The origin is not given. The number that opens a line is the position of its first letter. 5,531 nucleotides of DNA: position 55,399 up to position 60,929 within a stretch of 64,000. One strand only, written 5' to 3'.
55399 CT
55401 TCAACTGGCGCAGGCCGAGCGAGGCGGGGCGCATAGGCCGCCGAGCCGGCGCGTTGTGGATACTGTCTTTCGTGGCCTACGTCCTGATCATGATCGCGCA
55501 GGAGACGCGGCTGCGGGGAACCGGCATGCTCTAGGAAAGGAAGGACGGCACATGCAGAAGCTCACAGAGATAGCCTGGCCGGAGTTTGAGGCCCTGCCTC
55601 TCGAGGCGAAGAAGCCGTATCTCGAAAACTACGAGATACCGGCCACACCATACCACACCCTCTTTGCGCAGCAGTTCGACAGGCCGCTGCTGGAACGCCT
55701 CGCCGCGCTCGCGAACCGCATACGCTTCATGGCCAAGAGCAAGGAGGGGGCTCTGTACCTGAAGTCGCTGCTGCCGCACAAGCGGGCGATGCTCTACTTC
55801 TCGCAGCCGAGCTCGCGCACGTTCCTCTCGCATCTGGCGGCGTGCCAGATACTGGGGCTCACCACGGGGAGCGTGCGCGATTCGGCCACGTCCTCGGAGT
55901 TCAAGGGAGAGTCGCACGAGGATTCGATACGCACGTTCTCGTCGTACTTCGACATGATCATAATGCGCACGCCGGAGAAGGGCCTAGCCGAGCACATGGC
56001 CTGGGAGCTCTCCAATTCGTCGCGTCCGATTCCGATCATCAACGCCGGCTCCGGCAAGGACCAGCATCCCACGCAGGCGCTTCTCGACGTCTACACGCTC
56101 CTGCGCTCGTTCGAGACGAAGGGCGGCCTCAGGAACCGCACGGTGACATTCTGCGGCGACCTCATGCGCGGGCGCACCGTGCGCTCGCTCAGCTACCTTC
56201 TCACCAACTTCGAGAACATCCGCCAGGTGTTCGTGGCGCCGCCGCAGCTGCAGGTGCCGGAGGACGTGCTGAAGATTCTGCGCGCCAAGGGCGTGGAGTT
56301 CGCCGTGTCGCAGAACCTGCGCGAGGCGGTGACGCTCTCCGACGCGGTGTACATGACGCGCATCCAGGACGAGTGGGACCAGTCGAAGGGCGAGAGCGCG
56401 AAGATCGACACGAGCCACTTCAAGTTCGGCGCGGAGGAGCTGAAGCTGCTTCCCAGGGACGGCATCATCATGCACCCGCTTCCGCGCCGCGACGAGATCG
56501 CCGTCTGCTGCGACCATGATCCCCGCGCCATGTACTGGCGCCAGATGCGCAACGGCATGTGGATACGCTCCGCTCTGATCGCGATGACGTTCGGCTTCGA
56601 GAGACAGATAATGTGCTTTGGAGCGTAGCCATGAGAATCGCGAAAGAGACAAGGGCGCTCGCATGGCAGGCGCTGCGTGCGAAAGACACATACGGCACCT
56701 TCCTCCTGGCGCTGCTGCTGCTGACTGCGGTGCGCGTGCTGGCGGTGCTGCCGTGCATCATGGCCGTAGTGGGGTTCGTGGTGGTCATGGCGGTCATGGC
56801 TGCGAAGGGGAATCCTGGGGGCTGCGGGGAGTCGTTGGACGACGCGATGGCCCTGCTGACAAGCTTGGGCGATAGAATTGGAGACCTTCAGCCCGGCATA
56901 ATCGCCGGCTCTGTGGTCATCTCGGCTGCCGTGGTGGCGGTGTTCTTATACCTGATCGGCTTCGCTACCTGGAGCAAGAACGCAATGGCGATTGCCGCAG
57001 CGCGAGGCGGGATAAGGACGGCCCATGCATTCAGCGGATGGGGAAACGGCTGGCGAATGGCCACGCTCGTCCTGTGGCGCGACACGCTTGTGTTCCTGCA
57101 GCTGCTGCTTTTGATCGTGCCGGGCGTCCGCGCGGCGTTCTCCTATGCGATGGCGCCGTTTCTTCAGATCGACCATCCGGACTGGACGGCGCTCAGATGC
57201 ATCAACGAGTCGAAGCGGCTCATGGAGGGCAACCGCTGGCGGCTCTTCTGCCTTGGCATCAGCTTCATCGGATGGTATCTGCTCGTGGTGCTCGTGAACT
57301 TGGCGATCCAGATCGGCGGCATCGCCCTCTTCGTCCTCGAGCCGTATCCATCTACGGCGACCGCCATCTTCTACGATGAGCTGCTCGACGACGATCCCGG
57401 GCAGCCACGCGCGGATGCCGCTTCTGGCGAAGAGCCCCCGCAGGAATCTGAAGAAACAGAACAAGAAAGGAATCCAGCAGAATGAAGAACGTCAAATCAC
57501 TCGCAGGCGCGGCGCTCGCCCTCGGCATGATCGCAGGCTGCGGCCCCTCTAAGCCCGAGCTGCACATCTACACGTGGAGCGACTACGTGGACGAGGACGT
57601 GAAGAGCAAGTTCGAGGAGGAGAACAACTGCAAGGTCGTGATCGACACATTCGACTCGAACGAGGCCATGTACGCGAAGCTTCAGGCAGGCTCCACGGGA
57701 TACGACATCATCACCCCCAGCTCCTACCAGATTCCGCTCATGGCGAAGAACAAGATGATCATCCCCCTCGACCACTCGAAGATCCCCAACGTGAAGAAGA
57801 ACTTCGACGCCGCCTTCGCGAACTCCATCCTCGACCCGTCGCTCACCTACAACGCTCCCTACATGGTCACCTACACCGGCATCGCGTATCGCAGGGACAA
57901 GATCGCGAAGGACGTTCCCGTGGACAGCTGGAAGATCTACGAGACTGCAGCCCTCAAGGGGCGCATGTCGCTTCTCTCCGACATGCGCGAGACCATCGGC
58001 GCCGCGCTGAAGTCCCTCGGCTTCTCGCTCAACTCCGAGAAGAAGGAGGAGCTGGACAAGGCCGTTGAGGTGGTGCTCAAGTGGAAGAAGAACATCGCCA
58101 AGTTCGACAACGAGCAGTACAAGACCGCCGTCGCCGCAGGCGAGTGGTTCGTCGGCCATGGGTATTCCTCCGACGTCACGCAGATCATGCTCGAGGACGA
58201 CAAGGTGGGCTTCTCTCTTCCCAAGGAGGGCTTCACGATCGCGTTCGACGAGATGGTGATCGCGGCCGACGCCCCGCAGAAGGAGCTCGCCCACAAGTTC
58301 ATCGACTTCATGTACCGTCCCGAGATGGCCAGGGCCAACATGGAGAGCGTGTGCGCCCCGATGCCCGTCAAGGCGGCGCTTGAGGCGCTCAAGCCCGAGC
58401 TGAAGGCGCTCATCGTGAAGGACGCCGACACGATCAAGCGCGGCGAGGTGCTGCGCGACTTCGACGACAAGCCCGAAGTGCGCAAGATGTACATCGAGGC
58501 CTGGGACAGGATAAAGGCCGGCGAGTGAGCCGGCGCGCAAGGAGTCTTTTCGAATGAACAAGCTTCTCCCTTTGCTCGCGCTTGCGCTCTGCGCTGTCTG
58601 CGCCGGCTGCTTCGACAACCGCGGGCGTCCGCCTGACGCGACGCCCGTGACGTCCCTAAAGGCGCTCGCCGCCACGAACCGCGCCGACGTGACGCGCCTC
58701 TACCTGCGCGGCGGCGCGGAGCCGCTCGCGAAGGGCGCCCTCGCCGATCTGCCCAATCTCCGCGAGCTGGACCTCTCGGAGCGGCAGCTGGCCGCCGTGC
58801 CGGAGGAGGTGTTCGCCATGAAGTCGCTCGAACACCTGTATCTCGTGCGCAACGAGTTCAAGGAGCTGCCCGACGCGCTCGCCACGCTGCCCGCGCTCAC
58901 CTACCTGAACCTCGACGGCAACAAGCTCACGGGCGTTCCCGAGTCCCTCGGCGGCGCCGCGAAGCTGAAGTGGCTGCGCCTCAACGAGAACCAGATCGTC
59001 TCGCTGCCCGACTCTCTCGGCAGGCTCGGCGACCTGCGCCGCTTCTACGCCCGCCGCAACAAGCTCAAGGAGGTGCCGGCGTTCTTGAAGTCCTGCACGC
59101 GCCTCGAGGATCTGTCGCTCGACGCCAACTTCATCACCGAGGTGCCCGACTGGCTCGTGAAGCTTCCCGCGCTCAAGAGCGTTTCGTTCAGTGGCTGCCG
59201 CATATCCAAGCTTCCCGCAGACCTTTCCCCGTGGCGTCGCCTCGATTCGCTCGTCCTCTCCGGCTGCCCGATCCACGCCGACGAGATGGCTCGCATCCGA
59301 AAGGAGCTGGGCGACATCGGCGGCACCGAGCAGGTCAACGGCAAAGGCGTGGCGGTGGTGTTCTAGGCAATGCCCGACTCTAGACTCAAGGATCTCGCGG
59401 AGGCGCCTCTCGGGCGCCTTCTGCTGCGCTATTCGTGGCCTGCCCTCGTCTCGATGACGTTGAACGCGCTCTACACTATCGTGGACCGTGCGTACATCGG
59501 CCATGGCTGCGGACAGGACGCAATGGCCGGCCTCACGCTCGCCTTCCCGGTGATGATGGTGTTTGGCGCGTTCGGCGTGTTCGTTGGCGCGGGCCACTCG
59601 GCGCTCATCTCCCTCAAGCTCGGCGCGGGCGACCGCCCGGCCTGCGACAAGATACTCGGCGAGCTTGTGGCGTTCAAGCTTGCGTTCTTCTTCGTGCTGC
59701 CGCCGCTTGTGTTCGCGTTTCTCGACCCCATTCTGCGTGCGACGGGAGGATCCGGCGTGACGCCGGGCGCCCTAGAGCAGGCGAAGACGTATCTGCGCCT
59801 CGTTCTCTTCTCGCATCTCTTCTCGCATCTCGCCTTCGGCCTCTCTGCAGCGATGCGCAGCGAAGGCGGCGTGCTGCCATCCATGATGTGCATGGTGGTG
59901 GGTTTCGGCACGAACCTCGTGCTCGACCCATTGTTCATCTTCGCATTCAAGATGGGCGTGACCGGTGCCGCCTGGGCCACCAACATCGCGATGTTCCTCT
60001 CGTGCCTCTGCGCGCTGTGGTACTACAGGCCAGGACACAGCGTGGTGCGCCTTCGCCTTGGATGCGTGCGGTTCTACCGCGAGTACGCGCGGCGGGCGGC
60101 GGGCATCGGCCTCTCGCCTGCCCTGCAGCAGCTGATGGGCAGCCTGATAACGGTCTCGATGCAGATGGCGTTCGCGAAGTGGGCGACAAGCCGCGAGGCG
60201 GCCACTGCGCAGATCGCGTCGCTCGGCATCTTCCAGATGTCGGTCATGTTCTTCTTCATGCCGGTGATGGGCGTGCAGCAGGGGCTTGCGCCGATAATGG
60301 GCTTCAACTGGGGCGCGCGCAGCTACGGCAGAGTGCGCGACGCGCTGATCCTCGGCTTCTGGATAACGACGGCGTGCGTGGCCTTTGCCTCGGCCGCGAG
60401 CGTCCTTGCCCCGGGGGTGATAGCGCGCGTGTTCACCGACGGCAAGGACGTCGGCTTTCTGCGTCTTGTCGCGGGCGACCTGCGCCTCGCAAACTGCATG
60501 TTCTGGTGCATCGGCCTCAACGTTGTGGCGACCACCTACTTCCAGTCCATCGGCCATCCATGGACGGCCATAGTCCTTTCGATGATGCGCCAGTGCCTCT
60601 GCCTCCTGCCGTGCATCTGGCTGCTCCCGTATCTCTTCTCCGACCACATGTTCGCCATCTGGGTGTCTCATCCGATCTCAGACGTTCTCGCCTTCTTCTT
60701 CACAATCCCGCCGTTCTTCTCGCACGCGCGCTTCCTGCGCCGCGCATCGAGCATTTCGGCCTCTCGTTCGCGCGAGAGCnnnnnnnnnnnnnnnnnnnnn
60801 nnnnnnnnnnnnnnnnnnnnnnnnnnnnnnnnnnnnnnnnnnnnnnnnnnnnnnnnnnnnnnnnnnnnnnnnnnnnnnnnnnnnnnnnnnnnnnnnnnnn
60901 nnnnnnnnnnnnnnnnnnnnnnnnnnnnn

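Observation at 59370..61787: Single 805-aa ORF fusing a MATE/MOP-type transporter to a UbiA-family prenyltransferase-like domain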

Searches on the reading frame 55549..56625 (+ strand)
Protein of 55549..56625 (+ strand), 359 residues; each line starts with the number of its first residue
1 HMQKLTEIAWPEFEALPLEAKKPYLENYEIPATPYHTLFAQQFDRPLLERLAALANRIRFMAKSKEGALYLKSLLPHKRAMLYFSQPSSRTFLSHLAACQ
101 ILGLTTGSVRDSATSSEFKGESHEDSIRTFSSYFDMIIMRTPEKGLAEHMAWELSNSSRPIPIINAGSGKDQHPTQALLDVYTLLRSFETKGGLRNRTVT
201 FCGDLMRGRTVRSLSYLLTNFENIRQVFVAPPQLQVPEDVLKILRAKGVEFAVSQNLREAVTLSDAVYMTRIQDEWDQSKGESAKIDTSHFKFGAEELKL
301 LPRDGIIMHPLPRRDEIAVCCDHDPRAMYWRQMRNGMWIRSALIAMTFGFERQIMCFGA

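Call 26: search_protein_families(library=pfam, proteins=[window:55549-56625:+], max_evalue=0.001)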
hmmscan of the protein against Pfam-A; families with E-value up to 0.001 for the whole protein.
window:55549-56625:+ (359 aa): 2 families
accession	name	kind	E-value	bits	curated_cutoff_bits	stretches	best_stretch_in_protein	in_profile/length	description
PF02729.26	OTCace_N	-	2.8e-27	96.1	29.9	1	36-184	2-146/148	Aspartate/ornithine carbamoyltransferase, carbamoyl-P binding domain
PF00185.30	OTCace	-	9.7e-24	84.6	29.4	1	196-346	2-156/157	Aspartate/ornithine carbamoyltransferase, Asp/Orn binding domain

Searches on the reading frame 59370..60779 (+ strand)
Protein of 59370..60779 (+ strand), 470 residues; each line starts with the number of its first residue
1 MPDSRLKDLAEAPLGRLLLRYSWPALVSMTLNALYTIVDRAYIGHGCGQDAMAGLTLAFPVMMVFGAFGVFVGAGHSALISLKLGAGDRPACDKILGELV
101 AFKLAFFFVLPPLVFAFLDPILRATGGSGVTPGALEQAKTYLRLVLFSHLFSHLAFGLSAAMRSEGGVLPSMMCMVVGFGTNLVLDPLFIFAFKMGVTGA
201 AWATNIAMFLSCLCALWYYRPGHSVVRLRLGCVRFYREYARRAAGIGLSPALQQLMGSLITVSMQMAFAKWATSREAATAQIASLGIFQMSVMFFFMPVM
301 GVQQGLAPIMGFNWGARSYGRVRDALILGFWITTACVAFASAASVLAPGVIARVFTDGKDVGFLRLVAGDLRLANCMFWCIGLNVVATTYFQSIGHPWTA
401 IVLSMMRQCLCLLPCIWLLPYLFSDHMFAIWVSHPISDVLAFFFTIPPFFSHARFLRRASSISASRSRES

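Call 64: search_solved_structures(query=window:59370-60779:+, max_evalue=0.00001)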
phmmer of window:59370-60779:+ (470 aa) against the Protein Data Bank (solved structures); distinct sequences matched with E-value up to 0.00001: 12.
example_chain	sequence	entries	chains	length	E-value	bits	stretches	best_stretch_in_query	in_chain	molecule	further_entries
5c6o_A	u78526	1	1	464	1e-61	212.7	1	12-450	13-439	BH2163 protein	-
5c6n_A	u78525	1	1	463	5.4e-61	210.3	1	12-450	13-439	BH2163 protein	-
4lz6_A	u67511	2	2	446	6.3e-61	210.1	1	13-449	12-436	BH2163 protein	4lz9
6hfb_A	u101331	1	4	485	8.6e-29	104.2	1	16-442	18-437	Uncharacterized protein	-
4mlb_A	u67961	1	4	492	9e-29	104.1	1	16-442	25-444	PF0708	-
3vvn_A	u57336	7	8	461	2.1e-28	102.9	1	16-442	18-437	Putative uncharacterized protein | MOP transporter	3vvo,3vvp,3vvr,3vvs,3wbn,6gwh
6fhz_A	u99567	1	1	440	6.6e-28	101.3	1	17-441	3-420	Putative MOP flippase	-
3w4t_A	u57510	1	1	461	3.2e-27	99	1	16-442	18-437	Putative uncharacterized protein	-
4z3n_A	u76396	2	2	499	1.4e-22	83.7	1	11-427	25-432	Putative drug/sodium antiporter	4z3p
6idp_A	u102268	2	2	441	3.5e-13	52.7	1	12-424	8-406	MATE family efflux transporter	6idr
6ids_A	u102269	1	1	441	1.8e-12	50.4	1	12-424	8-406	MATE family efflux transporter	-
9l7l_A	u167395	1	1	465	4.3e-07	32.6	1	14-214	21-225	HvAACT1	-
